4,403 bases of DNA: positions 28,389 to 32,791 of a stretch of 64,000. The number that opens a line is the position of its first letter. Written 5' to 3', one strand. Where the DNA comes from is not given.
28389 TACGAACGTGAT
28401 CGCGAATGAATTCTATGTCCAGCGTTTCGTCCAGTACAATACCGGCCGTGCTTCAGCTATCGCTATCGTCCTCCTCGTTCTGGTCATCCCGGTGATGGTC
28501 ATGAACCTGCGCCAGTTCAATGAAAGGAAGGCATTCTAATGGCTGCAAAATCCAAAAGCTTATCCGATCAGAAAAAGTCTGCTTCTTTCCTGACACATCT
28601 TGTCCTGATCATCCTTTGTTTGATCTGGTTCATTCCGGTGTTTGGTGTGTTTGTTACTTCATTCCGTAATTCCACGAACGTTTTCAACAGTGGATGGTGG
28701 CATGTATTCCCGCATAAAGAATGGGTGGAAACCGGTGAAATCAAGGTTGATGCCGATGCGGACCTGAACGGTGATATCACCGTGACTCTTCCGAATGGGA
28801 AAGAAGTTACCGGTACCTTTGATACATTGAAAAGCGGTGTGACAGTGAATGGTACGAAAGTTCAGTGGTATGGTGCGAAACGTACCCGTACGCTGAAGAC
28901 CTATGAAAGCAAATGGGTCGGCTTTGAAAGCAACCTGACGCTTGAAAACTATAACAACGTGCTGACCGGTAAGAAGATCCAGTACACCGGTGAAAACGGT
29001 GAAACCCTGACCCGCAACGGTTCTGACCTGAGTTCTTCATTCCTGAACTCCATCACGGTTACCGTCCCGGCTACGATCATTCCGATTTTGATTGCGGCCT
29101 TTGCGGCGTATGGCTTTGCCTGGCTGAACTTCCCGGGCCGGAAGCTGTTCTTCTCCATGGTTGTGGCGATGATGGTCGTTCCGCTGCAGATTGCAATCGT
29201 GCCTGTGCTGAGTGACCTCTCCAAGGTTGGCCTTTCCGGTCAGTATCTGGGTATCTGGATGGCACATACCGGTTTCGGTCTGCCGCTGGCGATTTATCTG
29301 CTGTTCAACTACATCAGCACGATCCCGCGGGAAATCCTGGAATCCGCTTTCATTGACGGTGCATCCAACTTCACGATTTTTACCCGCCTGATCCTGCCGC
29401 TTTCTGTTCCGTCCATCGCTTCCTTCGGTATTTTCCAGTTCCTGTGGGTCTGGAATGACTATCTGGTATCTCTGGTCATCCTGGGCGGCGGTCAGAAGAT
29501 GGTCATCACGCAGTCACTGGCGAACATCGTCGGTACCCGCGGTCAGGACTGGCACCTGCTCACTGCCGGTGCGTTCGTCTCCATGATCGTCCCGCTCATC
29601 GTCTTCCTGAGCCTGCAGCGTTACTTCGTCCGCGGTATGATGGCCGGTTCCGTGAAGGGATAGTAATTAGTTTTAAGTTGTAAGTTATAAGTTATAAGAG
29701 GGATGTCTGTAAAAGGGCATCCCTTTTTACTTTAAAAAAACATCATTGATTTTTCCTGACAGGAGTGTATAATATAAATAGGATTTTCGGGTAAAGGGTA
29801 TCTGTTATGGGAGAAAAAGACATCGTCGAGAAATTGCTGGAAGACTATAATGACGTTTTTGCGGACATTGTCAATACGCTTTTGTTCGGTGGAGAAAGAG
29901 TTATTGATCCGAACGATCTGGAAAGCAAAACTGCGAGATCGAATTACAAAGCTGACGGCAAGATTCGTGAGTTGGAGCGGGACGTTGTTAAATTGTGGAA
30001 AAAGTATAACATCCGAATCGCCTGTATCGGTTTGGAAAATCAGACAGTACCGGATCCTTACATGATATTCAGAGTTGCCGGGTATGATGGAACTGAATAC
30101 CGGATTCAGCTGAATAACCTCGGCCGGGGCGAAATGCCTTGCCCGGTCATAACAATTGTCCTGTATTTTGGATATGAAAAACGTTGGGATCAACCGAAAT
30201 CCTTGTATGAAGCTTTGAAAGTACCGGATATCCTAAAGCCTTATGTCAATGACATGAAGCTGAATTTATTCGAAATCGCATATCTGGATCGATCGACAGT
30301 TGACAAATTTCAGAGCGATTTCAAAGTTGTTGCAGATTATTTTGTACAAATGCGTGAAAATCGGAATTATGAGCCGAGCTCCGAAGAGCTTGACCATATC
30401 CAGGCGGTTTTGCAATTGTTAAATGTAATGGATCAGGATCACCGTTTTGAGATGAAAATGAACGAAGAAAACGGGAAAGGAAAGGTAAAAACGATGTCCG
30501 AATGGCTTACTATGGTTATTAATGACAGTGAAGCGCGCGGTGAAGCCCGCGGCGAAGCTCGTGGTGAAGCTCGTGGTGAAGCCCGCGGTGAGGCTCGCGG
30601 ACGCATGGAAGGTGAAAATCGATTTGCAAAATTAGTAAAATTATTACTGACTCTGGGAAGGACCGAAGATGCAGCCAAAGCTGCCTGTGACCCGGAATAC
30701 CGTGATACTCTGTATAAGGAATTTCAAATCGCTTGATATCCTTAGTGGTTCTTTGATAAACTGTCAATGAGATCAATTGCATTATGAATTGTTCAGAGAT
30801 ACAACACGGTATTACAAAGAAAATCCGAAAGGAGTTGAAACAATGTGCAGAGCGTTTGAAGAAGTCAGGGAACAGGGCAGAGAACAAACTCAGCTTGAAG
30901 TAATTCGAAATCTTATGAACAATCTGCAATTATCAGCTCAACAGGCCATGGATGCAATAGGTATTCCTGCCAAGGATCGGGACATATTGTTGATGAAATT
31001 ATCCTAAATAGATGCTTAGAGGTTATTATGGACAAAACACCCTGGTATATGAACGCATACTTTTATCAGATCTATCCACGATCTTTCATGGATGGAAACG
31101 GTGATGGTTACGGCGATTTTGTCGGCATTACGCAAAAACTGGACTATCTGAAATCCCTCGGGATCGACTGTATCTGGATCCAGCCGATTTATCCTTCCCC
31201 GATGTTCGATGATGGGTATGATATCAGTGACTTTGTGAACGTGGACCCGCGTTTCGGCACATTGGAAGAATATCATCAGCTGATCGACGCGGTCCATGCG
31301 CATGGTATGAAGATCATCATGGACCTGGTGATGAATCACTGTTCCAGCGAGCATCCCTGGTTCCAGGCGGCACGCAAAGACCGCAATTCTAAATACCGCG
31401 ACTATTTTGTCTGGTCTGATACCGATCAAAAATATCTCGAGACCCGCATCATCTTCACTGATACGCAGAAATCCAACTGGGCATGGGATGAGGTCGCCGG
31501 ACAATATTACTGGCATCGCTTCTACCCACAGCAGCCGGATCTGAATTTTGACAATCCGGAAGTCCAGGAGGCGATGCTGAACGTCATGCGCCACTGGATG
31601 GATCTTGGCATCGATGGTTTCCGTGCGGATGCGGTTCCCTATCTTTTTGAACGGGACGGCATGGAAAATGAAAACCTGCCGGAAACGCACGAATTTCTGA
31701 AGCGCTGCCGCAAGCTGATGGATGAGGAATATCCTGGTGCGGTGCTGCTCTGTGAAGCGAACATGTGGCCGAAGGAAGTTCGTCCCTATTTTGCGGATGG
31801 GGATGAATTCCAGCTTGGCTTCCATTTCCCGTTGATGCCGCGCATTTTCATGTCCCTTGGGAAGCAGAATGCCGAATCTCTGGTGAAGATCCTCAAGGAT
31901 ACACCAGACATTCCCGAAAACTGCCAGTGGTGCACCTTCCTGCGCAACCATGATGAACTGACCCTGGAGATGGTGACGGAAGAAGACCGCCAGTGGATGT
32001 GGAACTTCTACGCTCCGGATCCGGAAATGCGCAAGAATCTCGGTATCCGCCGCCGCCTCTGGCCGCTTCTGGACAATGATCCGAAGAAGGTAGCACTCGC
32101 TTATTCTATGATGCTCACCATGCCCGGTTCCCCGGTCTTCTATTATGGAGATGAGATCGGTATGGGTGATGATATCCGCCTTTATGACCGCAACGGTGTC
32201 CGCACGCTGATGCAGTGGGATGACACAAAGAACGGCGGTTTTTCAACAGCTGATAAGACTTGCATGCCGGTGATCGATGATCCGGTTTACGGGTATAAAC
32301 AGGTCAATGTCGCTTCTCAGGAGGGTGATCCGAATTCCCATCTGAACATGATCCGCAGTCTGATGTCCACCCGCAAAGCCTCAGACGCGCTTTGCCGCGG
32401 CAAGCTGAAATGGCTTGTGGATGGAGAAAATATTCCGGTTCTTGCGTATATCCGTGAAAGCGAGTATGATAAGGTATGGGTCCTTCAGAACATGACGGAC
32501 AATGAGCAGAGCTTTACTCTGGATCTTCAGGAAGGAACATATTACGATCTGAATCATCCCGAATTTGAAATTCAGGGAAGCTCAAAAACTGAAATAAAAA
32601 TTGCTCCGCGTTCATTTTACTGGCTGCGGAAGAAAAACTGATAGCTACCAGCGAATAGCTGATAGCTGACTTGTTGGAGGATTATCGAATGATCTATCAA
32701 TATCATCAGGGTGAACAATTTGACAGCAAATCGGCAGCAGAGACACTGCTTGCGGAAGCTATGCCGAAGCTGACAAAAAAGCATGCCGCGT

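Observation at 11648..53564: Arrays of degenerate tandem heptanucleotides whose conserved core is a stop trinucleotide, placed exactly at gene boundaries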

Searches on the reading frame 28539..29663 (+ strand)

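Call 10: search_protein_families(library=pfam, proteins=[window:28539-29663:+])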
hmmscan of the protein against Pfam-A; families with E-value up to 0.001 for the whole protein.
window:28539-29663:+ (374 aa): 1 family
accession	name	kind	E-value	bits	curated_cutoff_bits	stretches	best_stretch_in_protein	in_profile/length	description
PF00528.27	BPD_transp_1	-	6.9e-13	49.2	26.4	1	183-367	2-182/184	Binding-protein-dependent transport system inner membrane component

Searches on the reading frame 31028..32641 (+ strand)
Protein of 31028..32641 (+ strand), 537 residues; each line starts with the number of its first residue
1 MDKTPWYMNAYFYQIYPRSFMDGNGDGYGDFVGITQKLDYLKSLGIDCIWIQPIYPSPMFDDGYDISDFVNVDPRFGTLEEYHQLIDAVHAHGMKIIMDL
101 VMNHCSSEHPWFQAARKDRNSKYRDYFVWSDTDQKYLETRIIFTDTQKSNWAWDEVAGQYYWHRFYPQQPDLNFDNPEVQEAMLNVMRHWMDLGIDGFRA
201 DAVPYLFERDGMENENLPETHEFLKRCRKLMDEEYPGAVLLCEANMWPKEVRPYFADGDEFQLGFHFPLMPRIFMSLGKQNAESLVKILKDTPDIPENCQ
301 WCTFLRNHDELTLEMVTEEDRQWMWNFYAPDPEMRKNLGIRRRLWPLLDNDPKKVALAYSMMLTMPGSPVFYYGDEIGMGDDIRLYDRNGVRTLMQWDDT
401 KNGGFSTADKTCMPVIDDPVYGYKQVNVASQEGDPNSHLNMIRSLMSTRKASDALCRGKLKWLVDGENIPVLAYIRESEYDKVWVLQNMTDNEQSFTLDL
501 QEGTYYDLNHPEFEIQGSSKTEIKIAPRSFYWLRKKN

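Call 10: search_protein_families(library=pfam, proteins=[window:31028-32641:+])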
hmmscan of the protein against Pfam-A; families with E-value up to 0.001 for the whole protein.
window:31028-32641:+ (537 aa): 3 families
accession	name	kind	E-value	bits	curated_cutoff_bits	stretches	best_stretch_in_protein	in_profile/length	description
PF00128.31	Alpha-amylase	-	1e-103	348.4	22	2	14-322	1-328/446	Alpha amylase, catalytic domain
PF16657.11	Malt_amylase_C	-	5.5e-07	30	27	1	467-532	9-75/75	Maltogenic Amylase, C-terminal domain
PF23915.1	SusG_C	-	3.7e-06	27.6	27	1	471-526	1-56/62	Alpha-amylase SusG C-terminal domain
